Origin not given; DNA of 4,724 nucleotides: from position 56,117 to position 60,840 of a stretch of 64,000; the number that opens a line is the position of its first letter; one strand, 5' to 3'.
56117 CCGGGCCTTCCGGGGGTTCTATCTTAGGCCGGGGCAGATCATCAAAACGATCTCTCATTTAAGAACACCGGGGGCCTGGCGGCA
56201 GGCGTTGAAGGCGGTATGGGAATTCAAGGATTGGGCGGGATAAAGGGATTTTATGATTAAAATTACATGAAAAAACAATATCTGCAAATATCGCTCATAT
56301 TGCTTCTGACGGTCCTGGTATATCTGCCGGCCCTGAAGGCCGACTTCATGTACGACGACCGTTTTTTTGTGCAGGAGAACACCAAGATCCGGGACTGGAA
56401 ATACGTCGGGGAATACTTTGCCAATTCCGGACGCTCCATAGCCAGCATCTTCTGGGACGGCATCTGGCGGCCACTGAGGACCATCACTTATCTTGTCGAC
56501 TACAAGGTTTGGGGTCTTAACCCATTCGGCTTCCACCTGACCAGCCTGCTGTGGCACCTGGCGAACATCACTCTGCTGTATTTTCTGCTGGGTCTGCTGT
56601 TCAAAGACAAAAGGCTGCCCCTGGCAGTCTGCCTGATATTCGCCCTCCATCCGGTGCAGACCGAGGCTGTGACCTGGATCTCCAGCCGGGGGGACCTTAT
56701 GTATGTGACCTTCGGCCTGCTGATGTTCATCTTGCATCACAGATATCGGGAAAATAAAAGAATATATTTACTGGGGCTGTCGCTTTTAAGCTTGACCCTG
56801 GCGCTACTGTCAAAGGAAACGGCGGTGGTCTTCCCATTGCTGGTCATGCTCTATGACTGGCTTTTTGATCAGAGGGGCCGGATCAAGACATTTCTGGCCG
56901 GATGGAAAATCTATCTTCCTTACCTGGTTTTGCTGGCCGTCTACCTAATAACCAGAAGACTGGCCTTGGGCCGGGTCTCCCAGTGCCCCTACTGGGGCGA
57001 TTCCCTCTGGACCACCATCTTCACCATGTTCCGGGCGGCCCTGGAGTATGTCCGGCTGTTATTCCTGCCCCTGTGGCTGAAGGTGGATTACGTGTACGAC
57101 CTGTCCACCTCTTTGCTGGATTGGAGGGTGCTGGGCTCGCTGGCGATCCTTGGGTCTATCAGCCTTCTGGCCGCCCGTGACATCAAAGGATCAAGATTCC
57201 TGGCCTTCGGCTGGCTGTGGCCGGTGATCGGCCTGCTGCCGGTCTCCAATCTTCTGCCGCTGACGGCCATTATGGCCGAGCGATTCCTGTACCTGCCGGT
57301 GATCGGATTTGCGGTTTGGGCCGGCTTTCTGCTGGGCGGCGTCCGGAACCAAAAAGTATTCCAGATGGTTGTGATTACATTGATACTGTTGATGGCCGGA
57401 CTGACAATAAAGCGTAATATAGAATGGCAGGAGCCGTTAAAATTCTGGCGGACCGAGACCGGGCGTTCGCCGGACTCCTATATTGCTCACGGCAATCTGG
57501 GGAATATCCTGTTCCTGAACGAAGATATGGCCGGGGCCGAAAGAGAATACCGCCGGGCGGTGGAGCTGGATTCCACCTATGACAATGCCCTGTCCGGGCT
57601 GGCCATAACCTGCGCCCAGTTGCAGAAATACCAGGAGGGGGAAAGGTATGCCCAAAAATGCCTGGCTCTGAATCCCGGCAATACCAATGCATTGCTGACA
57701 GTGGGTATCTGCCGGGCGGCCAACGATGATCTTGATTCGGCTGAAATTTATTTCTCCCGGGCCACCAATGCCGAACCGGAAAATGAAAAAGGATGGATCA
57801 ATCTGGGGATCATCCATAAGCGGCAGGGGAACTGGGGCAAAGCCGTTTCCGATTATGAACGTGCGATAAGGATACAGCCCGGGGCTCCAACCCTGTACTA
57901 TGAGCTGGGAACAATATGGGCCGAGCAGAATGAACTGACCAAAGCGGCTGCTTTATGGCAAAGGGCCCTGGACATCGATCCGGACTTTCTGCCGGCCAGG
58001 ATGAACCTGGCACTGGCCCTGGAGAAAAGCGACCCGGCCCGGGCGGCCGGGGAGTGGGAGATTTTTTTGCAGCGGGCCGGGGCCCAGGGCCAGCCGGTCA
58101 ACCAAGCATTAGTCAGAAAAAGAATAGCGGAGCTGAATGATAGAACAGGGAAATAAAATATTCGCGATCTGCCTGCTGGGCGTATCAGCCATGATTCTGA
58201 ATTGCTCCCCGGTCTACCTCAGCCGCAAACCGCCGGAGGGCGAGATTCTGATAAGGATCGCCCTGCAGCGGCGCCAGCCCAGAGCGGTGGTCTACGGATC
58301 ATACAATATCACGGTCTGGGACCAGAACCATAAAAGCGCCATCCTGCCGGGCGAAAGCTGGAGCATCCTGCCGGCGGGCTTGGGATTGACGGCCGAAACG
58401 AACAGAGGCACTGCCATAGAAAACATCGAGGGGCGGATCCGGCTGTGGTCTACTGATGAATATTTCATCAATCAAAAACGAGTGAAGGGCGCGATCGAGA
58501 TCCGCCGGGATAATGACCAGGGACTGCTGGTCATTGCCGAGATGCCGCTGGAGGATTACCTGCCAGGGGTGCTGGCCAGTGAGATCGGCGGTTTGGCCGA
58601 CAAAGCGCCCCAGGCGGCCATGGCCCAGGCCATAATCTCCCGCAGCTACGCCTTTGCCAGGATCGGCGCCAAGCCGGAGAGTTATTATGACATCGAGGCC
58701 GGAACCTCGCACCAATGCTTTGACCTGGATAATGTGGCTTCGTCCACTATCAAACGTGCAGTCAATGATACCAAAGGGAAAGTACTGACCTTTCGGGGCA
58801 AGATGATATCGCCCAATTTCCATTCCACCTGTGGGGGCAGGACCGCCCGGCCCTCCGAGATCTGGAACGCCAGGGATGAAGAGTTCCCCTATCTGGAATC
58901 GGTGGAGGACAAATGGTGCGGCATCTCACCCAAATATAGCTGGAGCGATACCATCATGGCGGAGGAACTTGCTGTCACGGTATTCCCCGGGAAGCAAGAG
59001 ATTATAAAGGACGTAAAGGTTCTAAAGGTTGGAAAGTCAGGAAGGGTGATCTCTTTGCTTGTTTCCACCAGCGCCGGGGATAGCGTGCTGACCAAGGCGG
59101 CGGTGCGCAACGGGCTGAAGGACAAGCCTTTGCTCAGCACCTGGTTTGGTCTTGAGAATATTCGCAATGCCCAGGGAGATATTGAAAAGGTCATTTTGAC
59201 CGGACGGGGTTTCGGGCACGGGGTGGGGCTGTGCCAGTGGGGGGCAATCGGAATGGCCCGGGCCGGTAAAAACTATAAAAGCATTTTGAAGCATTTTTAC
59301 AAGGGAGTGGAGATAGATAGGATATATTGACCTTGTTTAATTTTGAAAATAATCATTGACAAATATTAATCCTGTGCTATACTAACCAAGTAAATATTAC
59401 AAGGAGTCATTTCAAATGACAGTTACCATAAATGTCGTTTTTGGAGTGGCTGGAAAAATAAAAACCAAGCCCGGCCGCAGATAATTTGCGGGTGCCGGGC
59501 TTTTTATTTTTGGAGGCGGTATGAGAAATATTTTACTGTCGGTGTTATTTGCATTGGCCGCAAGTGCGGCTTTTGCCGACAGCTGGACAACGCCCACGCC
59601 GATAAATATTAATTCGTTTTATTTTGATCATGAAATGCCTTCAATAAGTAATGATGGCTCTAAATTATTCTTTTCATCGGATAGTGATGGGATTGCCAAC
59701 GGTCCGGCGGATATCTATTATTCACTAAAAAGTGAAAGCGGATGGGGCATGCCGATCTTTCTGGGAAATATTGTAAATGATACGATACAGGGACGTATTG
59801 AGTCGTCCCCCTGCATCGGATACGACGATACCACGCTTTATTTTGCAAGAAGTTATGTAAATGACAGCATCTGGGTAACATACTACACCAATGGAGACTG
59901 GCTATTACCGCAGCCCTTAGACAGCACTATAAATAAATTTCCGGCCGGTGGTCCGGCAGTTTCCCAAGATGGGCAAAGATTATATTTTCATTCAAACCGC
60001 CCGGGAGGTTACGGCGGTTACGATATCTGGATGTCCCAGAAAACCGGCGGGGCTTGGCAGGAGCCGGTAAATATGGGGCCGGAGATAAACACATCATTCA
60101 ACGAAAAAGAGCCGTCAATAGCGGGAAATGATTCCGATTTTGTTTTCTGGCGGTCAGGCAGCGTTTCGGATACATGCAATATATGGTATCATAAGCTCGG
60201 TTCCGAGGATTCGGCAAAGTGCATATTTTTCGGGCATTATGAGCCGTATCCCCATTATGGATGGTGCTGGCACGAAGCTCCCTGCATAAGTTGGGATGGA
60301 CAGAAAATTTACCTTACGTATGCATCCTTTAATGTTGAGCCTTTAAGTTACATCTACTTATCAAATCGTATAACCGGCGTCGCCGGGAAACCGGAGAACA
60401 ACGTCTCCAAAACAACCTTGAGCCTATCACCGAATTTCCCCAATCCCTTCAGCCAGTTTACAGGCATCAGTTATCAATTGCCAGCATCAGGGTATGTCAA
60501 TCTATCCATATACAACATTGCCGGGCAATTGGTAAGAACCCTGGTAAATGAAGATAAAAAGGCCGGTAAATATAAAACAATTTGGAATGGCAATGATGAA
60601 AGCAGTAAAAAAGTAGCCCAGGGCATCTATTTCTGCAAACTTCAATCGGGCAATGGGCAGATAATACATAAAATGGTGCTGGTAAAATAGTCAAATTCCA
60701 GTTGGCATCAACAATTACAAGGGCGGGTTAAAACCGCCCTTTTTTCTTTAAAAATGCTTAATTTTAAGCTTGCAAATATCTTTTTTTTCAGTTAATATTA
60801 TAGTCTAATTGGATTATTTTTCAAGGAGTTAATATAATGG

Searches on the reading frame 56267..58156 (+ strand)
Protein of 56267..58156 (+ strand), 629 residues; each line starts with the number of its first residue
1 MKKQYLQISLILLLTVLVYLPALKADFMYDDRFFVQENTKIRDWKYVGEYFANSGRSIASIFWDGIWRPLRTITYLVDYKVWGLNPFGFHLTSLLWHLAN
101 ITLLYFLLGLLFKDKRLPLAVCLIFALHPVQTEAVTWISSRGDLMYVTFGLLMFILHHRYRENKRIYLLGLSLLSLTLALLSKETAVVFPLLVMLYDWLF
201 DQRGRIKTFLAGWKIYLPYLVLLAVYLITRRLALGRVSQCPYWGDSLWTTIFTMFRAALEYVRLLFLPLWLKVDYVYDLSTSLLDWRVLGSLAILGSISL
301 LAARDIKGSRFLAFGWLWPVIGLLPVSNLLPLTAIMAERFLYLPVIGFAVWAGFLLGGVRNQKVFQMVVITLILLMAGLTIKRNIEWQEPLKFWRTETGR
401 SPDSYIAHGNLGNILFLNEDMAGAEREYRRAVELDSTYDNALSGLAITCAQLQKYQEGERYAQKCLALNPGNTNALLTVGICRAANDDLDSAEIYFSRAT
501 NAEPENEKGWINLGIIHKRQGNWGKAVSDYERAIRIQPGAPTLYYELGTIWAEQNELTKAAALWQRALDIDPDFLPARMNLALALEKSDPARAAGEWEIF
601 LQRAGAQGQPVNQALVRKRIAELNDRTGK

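Call 3: search_protein_families(library=pfam, proteins=[window:56267-58156:+], max_evalue=0.01)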
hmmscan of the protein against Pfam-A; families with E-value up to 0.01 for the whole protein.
window:56267-58156:+ (629 aa): 19 families
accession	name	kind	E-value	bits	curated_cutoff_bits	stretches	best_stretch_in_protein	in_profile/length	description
PF07719.23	TPR_2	-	5.8e-29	98.2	27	4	508-539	2-33/34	Tetratricopeptide repeat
PF00515.34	TPR_1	-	1.2e-26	91.8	27.8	4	508-538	2-32/34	Tetratricopeptide repeat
PF13432.12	TPR_16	-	3.8e-19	69.2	32.7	2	513-573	3-63/65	Tetratricopeptide repeat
PF13414.12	TPR_11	-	1.1e-17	63.9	26.8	3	519-548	6-35/42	TPR repeat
PF13431.12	TPR_17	-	1.4e-16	59.8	24.4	0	496-527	2-33/34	Tetratricopeptide repeat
PF13428.12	TPR_14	-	4.8e-15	55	23.5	1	509-549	3-43/44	Tetratricopeptide repeat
PF13181.12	TPR_8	-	6.9e-14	51.2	25.7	0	509-538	3-32/34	Tetratricopeptide repeat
PF14559.12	TPR_19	-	7.7e-14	52.2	25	2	453-507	5-59/68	Tetratricopeptide repeat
PF13424.12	TPR_12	-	1.5e-13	51.2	30.1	3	510-571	6-75/77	Tetratricopeptide repeat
PF23914.1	TPR_CcmH_CycH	-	9.2e-13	48.8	42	2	502-606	45-153/158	Cytochrome c-type biogenesis protein H TPR domain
PF13371.12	TPR_9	-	1.4e-10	41.4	35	1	513-573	1-61/73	Tetratricopeptide repeat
PF13374.12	TPR_10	-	3.4e-08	33.7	27.5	0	512-536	7-31/42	Tetratricopeptide repeat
PF24575.1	TPR_Slam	-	4.8e-08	33.8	35.2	1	547-592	53-98/104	Surface lipoprotein assembly modifier, N-terminal TPR repeats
PF13176.12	TPR_7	-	2.8e-07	30.6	27.9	0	510-539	2-33/36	Tetratricopeptide repeat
PF13231.12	PMT_2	-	2.7e-05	24.9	26.1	1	81-224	16-152/160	Dolichyl-phosphate-mannose-protein mannosyltransferase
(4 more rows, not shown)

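Call 4: search_protein_families(library=ncbifam, proteins=[window:56267-58156:+], max_evalue=0.01)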
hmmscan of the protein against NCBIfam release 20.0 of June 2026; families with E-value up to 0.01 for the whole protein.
window:56267-58156:+ (629 aa): 23 families
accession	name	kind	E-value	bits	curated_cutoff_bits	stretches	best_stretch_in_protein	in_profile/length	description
TIGR02917.1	PEP_TPR_lipo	equivalog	1.7e-19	69.2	312.2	1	386-604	310-529/899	XrtA/PEP-CTERM system TPR-repeat protein PrsT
TIGR02521.1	type_IV_pilW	equivalog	3.9e-15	56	154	2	416-547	42-175/234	type IV pilus biogenesis/stability protein PilW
NF033758.1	gliding_GltE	equivalog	9.2e-15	54.5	225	2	408-530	225-348/411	adventurous gliding motility TPR repeat lipoprotein GltE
NF040959.1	MamA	equivalog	9.5e-15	54.6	200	1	446-590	44-188/204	magnetosome protein MamA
NF033920.0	C39_PA2778_fam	equivalog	1.4e-14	54.1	150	3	379-470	164-255/255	PA2778 family cysteine peptidase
TIGR00990.1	3a0801s09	subfamily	2.7e-10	39.5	757.25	1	405-588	331-514/615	mitochondrial import receptor subunit TOM70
TIGR02552.1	LcrH_SycD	equivalog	7.1e-10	38.7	104.8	2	489-572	34-117/136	SycD/LcrH family type III secretion system chaperone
NF033762.1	social_mot_Tgl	equivalog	1.3e-08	34.5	225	2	510-584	34-110/252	social motility TPR repeat lipoprotein Tgl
NF008520.0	PRK11447.1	equivalog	1.9e-07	29.3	858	1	418-476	364-422/1157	cellulose synthase complex outer membrane protein BcsC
NF047507.1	TPR_BatC_Lepto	exception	4.1e-07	29.7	175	1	544-590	99-145/214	TPR repeat-containing protein BatC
NF047558.1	TPR_END_plus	domain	3.4e-06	26.9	32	0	543-574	1-32/56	TPR end-of-group domain-containing protein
NF008391.2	PRK11189.1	equivalog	3.9e-06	26.6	250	1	514-591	72-149/297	lipoprotein NlpI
NF047371.1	FlcA_CTERM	equivalog_domain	6.8e-06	24.8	300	1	406-569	393-535/646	periplasmic flagellar collar protein FlcA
NF002725.1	PRK02603.1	equivalog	7.2e-06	26.1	143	1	504-560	67-125/173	photosystem I assembly protein Ycf3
TIGR00540.1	TPR_hemY_coli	hypoth_equivalog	1.4e-05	24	142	0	529-594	314-378/385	heme biosynthesis-associated TPR protein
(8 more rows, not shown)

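Call 33: search_solved_structures(query=window:56267-58156:+, max_evalue=0.01)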
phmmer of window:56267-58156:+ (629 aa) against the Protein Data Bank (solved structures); distinct sequences matched with E-value up to 0.01: 119 (the best 60 are shown).
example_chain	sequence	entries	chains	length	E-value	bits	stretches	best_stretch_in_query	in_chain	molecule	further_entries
9qhb_A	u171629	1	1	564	1.1e-79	271.7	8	455-573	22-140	Engineered tetratricopeptide repeat protein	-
9qhc_A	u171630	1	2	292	1.1e-47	166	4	455-587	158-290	Engineered tetratricopeptide repeat protein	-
8bu0_A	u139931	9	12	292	5.2e-47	163.8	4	455-587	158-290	Consensus tetratricopeptide repeat protein | Crystal structure of an 8-repeat consensus TPR superhelix with Zinc. | Monomer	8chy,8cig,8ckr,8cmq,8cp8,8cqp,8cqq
7yeh_B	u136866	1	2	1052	1.7e-31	112.5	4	401-582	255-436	UDP-N-acetylglucosamine--peptide N-acetylglucosaminyltransferase 110 kDa subunit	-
7ntf_A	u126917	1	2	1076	1.8e-30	109.2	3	401-582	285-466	Isoform 1 of UDP-N-acetylglucosamine--peptide N-acetylglucosaminyltransferase 110 kDa subu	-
7yea_A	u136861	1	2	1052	1.9e-29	105.8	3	401-582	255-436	UDP-N-acetylglucosamine--peptide N-acetylglucosaminyltransferase 110 kDa subunit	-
7y4i_A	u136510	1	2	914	6.1e-27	97.5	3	411-586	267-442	Probable UDP-N-acetylglucosamine--peptide N-acetylglucosaminyltransferase SPINDLY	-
8dtf_A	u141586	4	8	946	7.1e-27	97.3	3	411-586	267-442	Probable UDP-N-acetylglucosamine--peptide N-acetylglucosaminyltransferase SPINDLY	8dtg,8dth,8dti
1w3b_A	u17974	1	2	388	6.1e-25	90.9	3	401-553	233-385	UDP-N-ACETYLGLUCOSAMINE--PEPTIDE N-ACETYLGLUCOSAMINYLTRANSFERASE 110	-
6eou_A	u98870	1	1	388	1.1e-24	90.1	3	487-583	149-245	UDP-N-acetylglucosamine--peptide N-acetylglucosaminyltransferase 110 kDa subunit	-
2fo7_A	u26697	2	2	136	9.5e-19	70.4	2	488-572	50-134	SYNTHETIC CONSENSUS TPR PROTEIN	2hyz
7obi_A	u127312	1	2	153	1.1e-18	70.2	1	441-582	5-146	CTPR-rv4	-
8ch0_A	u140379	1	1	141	1.2e-18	70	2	488-572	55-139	Consensus tetratricopeptide repeat protein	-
9gzg_A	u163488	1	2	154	7.3e-17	64.2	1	454-587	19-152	Engineered CTPR protein with glutamic acids for conductivity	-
1na0_A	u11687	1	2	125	2.9e-16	62.2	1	467-587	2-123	designed protein CTPR3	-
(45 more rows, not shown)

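Call 58: predict_structure(alignment_id=A2)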
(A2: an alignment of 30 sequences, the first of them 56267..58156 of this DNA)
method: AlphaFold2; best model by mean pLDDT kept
length: 629 residues; sequences in the alignment: 30
mean_pLDDT: 91.5   pTM: 0.84
mean pLDDT of the five models: 91.5, 91.5, 91.2, 90.7, 90.5
residues with pLDDT >= 90: 454; 70-90: 155; 50-70: 19; < 50: 1
segments of 3 or more residues with pLDDT < 50: none
pLDDT, mean of each block of 10 residues (from residue 1): 81 97 91 88 90 73 78 96 96 98 96 88 96 94 97 97 95 98 93 94 87 92 93 81 81 88 91 82 88 86 85 91 77 74 96 91 91 96 93 93 92 95 98 93 96 97 95 94 96 97 90 96 96 93 96 94 97 95 94 96 94 94 81
secondary structure, 60 per line:
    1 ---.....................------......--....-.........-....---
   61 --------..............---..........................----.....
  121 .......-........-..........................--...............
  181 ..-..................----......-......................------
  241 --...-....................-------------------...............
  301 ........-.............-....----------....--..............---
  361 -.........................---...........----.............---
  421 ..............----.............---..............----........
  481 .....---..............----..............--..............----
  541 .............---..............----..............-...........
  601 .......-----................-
elements in order: H4-24 H31-36 H39-42 H44-52 H54-57 H69-82 H86-111 H116-127 H129-136 H138-163 H166-182 H184-201 H206-211 H213-234 H247-266 H286-308 H310-322 H324-327 H338-341 H344-357 H362-386 H390-400 H405-417 H421-434 H439-451 H455-468 H473-485 H489-502 H507-520 H523-536 H541-553 H557-570 H575-588 H590-607 H613-628

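Call 60: fold_search(model_id=the predicted structure, library=pdb)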
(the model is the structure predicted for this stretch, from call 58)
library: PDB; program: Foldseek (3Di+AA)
matches with E <= 10: 1383; with E <= 0.001: 427
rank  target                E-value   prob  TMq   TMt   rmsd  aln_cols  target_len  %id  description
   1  8chy                  7.1e-12  1.00  0.31  0.66   7.4       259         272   25  Crystal structure of an 8-repeat consensus TPR superhelix with Zinc. (released 2024-02-21)
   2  9qhb                  1.3e-11  1.00  0.32  0.69   7.0       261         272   25  Crystal structure of 16-repeat CTPR protein with eliminated coordination sites (released 2025-10-22)
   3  1w3b_A                2.8e-11  1.00  0.34  0.52  15.8       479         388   14  The superhelical TPR domain of O-linked GlcNAc transferase reveals structural similarities to importin alpha. (released 2004-09-09)
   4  9qhc_B                5.4e-11  1.00  0.34  0.73   3.0       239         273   26  Crystal structure of 8-repeat CTPR protein with eliminated coordination sites (released 2025-10-22)
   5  9qhc_A                5.4e-11  1.00  0.34  0.73   2.9       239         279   26  Crystal structure of 8-repeat CTPR protein with eliminated coordination sites (released 2025-10-22)
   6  1w3b_B                8.1e-11  1.00  0.33  0.53   9.2       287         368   20  The superhelical TPR domain of O-linked GlcNAc transferase reveals structural similarities to importin alpha. (released 2004-09-09)
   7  6eou                  2.7e-10  1.00  0.32  0.55  11.4       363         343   18  O-GlcNAc transferase TPR domain with the intellectual disability associated mutation L254F (released 2018-05-09)
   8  7yea_A                2.9e-10  1.00  0.35  0.22  17.0       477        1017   19  Human O-GlcNAc transferase Dimer (released 2023-07-12)
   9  7yeh_A                5.9e-10  1.00  0.34  0.21  17.5       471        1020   19  Cryo-EM structure of human OGT-OGA complex (released 2023-07-12)
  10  8dth_A                6.7e-10  1.00  0.31  0.27   9.6       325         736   17  Cryo-EM structure of Arabidopsis SPY alternative conformation 2 (released 2023-03-08)
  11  8dth_B                9.2e-10  1.00  0.33  0.30  10.3       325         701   18  Cryo-EM structure of Arabidopsis SPY alternative conformation 2 (released 2023-03-08)
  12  8dtg_A                1.0e-09  1.00  0.34  0.27  21.9       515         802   14  Cryo-EM structure of Arabidopsis SPY alternative conformation 1 (released 2023-03-08)
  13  8dtg_B                1.4e-09  1.00  0.28  0.24  13.7       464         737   15  Cryo-EM structure of Arabidopsis SPY alternative conformation 1 (released 2023-03-08)
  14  7y4i_B                1.7e-09  1.00  0.34  0.27  21.4       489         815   14  Crystal structure of SPINDLY in complex with GDP (released 2022-12-07)
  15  7ntf_B                1.7e-09  1.00  0.30  0.24  13.2       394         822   18  Cryo-EM structure of unliganded O-GlcNAc transferase (released 2021-11-17)
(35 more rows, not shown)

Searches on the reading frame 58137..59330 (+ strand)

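Call 3: search_protein_families(library=pfam, proteins=[window:58137-59330:+], max_evalue=0.01)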
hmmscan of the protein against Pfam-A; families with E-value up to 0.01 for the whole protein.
window:58137-59330:+ (397 aa): 1 family
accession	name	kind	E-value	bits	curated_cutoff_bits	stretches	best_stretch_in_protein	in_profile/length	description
PF08486.15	SpoIID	-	5e-16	59.6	23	1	127-219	2-97/97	Stage II sporulation protein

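Call 4: search_protein_families(library=ncbifam, proteins=[window:58137-59330:+], max_evalue=0.01)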
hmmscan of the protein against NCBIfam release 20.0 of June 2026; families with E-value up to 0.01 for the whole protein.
window:58137-59330:+ (397 aa): 2 families
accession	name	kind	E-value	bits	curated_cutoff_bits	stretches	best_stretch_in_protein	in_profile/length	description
TIGR02669.1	SpoIID_LytB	domain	1.7e-61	208.5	83.3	1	132-394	2-269/270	SpoIID/LytB domain-containing protein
TIGR02870.1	spore_II_D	equivalog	3.3e-47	161.2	234.75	1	119-395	58-337/338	stage II sporulation protein D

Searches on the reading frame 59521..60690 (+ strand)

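Call 3: search_protein_families(library=pfam, proteins=[window:59521-60690:+], max_evalue=0.01)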
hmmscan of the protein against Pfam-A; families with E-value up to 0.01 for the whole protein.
window:59521-60690:+ (389 aa): 4 families
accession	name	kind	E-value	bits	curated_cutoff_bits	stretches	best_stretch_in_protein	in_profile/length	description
PF07676.18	PD40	-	4.4e-13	49.3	20.9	2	141-171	10-38/38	WD40-like Beta Propeller Repeat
PF18962.6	Por_Secre_tail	-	6e-09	36.5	27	1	306-386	2-74/75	Secretion system C-terminal sorting domain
PF13860.13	FlgD_ig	-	6.3e-09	36.1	27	1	322-379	21-78/79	FlgD Ig-like domain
PF13585.12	CHU_C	-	0.00066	20.2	27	1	326-376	29-72/86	CHU_C Type IX secretion signal domain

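Call 4: search_protein_families(library=ncbifam, proteins=[window:59521-60690:+], max_evalue=0.01)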
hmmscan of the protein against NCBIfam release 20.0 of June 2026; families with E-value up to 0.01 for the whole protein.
window:59521-60690:+ (389 aa): 11 families
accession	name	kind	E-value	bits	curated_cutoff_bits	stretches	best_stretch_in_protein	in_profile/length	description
NF053607.1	CHU_0125_OmpA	equivalog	1.1e-25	90.2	620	2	102-209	229-343/639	CHU_0125 family OmpA-like outer membrane integrity protein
NF052230.1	T9SS_PorE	exception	8.1e-21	73.9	600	2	62-213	196-351/648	PorE family type IX secretion system protein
TIGR04183.1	Por_Secre_tail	domain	1.6e-10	40.8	23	1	306-386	2-70/72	T9SS type A sorting domain-containing protein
NF033707.1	T9SS_sortase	equivalog_domain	2e-06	25.7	420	1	299-375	995-1076/1095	type IX secretion system sortase PorU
NF005176.1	PRK06655.1-1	equivalog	5.8e-06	26.3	230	1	315-377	89-150/197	flagellar hook assembly protein FlgD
NF052323.1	T9SSA_dep_M6i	equivalog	1.3e-05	23.4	600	1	304-381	959-1032/1043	T9SS-dependent M6-like inactivated metalloprotease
NF038113.1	T9SSA_dep_M36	equivalog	7e-05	21.2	885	1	303-386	793-867/869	T9SS-dependent M36 family metallopeptidase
NF009276.0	PRK12633.1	equivalog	0.00057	19.7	383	1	316-375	120-180/234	flagellar basal body rod modification protein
NF009277.0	PRK12634.1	equivalog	0.0021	18.2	333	1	321-370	119-168/221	flagellar basal body rod modification protein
NF052228.1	T9SS_PorZ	equivalog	0.0033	15.9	260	1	327-379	698-745/757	type IX secretion system anionic LPS delivery protein PorZ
NF009452.0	PRK12812.1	equivalog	0.0086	15.3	258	0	324-375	152-205/289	flagellar basal body rod modification protein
